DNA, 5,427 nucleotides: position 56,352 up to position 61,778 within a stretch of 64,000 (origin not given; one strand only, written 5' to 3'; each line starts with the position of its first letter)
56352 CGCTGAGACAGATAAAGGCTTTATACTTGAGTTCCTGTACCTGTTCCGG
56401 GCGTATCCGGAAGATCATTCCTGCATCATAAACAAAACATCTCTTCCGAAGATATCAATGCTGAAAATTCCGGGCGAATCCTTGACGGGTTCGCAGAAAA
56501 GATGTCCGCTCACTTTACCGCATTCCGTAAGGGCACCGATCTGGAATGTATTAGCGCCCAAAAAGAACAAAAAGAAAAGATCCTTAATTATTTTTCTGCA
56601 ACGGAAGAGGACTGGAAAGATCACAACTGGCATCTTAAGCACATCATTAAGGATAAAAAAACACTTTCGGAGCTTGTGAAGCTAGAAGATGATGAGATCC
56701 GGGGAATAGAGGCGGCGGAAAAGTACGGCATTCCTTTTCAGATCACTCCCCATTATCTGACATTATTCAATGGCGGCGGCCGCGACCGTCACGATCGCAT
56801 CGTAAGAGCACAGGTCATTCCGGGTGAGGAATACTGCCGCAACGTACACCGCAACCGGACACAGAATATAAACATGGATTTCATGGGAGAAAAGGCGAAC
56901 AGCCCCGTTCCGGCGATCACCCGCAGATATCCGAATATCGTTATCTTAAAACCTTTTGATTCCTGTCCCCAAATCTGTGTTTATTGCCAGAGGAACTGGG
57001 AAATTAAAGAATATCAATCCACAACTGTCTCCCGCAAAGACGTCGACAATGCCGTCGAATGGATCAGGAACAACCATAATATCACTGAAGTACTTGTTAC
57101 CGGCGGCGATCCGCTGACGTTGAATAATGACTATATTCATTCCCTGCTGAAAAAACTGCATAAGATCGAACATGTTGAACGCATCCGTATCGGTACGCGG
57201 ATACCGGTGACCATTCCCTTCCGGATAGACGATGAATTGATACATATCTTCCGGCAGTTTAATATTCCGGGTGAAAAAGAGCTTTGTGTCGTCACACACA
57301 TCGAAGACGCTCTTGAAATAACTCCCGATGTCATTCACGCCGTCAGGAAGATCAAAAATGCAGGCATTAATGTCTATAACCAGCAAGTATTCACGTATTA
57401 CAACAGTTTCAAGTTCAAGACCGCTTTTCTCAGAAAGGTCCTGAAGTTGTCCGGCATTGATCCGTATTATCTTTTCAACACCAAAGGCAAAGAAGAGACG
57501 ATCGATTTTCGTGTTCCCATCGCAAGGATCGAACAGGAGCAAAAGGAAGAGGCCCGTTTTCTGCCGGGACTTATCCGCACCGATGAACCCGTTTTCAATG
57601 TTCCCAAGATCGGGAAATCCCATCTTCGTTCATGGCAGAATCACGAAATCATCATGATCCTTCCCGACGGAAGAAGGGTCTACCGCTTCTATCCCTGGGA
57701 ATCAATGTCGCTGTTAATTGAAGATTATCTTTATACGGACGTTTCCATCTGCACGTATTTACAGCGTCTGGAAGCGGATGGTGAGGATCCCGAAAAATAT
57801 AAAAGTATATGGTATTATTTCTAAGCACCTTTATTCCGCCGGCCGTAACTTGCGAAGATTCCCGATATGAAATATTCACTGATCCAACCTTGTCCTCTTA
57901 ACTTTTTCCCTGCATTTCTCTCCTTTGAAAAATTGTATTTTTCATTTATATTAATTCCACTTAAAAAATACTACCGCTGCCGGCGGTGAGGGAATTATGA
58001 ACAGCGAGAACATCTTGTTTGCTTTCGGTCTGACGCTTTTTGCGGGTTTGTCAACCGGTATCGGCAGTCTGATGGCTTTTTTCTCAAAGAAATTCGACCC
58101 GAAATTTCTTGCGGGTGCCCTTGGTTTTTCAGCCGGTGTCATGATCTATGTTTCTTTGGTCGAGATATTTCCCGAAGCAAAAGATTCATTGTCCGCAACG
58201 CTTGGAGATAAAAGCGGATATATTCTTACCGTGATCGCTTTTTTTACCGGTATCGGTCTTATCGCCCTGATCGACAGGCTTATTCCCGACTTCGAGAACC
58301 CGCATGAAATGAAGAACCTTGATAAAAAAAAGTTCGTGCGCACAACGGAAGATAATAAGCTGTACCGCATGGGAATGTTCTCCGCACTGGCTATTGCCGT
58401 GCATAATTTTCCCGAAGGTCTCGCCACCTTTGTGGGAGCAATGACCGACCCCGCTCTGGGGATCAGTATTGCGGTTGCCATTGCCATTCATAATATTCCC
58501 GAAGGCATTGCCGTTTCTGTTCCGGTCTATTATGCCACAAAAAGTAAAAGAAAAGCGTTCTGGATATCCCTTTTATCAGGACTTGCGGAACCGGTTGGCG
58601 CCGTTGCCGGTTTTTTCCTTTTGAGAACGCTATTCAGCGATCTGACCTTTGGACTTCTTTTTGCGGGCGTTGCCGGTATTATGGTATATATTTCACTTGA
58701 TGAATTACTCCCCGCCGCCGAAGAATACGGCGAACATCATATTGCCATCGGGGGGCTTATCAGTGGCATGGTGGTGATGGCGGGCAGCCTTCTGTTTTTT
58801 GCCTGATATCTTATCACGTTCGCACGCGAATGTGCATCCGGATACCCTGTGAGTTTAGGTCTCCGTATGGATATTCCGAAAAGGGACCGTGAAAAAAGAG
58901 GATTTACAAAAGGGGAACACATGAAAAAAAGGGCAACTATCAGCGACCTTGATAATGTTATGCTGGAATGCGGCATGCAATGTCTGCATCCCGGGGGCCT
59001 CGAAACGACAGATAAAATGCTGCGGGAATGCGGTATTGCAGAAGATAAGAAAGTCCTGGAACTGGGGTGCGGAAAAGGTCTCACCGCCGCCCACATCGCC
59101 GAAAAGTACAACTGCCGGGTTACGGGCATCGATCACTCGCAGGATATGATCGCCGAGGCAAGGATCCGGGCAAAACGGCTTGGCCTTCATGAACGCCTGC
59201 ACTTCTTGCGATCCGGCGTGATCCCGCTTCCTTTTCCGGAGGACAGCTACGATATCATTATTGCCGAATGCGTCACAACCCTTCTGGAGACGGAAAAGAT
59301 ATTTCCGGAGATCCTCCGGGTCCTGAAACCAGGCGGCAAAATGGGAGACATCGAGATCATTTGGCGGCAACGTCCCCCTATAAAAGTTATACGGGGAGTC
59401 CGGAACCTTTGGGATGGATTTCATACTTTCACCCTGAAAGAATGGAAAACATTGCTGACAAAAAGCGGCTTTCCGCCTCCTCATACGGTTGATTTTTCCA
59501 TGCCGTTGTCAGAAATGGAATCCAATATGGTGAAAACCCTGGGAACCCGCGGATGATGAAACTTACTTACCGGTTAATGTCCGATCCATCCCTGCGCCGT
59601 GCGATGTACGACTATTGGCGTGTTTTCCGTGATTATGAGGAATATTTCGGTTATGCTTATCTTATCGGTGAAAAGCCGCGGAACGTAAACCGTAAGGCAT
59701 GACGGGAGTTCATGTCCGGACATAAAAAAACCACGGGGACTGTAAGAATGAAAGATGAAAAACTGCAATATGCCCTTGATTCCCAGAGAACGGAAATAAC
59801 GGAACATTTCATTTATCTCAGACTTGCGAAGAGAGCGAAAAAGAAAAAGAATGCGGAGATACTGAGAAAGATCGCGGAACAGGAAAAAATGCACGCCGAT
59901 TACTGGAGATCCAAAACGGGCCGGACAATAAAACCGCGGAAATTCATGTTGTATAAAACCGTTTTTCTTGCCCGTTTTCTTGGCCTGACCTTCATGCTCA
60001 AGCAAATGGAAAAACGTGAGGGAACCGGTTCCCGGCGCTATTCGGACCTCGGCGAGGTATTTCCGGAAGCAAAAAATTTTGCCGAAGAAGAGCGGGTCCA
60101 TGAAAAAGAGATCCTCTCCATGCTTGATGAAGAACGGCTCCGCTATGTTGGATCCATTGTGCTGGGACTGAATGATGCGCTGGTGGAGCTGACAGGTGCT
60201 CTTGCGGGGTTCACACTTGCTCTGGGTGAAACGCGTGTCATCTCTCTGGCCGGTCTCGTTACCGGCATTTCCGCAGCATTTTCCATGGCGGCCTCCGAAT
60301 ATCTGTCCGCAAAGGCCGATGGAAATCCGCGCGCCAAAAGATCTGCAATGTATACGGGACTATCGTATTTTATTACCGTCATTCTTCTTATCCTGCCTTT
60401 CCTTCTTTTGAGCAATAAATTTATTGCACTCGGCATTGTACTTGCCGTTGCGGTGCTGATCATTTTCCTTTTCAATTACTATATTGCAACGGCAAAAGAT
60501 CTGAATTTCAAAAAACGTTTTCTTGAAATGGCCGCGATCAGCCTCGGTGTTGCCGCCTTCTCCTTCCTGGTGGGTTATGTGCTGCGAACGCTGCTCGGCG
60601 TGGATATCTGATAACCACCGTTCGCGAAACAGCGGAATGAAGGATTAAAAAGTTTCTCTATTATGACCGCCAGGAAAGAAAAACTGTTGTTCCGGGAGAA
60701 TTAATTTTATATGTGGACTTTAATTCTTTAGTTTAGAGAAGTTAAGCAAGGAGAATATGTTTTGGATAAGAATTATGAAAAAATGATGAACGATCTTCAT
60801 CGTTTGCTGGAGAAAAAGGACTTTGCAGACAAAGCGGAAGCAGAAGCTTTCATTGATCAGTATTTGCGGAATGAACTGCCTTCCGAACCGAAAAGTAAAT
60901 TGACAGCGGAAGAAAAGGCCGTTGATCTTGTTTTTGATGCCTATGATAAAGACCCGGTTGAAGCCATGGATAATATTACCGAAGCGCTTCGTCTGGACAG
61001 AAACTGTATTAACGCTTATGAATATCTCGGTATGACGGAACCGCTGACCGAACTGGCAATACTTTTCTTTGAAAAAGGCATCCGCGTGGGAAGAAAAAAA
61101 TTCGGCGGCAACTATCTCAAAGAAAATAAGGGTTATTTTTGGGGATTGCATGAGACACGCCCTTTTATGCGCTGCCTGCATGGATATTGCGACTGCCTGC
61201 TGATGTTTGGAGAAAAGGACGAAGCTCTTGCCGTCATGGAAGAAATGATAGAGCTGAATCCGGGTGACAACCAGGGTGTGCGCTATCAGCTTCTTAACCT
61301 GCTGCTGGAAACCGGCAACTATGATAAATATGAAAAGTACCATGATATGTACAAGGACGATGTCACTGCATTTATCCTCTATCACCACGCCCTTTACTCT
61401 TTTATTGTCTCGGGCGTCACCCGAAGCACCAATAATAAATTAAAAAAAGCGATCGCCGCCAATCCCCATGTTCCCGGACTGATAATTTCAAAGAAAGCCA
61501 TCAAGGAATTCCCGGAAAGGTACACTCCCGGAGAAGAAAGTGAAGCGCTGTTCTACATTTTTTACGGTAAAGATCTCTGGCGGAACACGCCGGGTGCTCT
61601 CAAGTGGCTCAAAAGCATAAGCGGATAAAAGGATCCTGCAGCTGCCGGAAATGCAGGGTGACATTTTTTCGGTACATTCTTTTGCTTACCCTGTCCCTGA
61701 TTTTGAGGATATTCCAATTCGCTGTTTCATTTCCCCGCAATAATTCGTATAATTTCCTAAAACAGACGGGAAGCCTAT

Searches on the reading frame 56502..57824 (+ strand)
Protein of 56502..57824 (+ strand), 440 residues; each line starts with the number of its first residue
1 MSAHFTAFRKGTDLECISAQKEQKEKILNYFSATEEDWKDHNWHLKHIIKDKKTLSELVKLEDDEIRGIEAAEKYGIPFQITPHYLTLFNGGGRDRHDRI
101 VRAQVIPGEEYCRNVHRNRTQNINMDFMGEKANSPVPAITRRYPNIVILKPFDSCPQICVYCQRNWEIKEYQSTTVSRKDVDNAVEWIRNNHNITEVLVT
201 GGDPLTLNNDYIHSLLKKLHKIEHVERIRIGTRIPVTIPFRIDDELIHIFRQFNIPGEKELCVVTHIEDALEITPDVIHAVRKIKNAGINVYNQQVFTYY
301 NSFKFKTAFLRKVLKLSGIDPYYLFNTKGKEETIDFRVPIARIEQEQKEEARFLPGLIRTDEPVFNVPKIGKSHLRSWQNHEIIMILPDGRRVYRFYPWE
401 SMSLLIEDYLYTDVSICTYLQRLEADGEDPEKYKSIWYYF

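Call 67: search_protein_families(library=pfam, proteins=[window:56502-57824:+], max_evalue=0.00001)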
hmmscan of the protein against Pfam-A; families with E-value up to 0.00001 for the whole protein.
window:56502-57824:+ (440 aa): 1 family
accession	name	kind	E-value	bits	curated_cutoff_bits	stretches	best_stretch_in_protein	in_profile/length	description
PF04055.27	Radical_SAM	-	7.2e-10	39.7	29.5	1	151-252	3-99/166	Radical SAM superfamily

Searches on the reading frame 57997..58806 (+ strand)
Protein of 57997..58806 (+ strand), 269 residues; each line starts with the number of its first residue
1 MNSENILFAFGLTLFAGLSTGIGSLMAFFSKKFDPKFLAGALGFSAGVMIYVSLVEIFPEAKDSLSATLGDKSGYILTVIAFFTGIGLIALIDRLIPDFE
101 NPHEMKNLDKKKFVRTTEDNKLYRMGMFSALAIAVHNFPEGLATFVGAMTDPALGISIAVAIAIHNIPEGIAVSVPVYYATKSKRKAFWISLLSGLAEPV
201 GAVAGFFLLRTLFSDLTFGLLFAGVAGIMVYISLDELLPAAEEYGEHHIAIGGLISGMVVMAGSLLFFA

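Call 67: search_protein_families(library=pfam, proteins=[window:57997-58806:+], max_evalue=0.00001)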
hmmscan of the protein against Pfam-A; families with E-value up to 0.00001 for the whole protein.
window:57997-58806:+ (269 aa): 1 family
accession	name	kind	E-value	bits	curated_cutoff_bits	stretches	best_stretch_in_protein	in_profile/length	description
PF02535.28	Zip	-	2.1e-35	123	35.1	2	115-262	167-320/323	ZIP Zinc transporter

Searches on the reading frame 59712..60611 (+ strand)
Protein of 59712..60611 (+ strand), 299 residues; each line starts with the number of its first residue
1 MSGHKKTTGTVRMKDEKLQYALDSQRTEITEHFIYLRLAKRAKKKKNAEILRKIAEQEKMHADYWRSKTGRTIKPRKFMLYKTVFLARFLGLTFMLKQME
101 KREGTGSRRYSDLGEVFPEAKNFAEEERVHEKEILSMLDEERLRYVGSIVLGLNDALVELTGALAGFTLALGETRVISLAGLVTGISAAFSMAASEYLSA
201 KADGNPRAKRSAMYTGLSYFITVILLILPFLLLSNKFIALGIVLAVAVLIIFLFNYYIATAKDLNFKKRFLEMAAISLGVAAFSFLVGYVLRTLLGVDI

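Call 67: search_protein_families(library=pfam, proteins=[window:59712-60611:+], max_evalue=0.00001)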
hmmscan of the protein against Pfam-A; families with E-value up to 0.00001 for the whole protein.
window:59712-60611:+ (299 aa): 1 family
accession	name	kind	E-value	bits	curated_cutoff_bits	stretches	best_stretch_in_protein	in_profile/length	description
PF01988.24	VIT1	-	3.3e-14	53.6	28.1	1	148-203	3-59/214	VIT family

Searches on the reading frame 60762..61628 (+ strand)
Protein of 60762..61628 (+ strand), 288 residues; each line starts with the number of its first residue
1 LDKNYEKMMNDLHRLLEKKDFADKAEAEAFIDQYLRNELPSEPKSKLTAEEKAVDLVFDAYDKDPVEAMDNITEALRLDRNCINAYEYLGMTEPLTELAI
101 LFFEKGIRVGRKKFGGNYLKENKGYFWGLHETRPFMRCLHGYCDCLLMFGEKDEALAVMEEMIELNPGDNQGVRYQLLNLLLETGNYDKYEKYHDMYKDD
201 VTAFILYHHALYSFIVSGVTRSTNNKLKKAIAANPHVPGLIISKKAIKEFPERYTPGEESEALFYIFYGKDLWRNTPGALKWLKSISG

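Call 67: search_protein_families(library=pfam, proteins=[window:60762-61628:+], max_evalue=0.00001)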
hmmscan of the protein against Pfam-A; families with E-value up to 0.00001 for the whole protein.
window:60762-61628:+ (288 aa): 3 families
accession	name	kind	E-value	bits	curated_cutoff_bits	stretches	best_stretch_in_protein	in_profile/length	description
PF13428.12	TPR_14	-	1.2e-06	29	23.5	0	139-170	4-35/44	Tetratricopeptide repeat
PF14559.12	TPR_19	-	1.4e-06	29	25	0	150-189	5-43/68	Tetratricopeptide repeat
PF04184.18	ST7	-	1e-05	24.7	24.3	0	225-284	361-420/533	ST7 protein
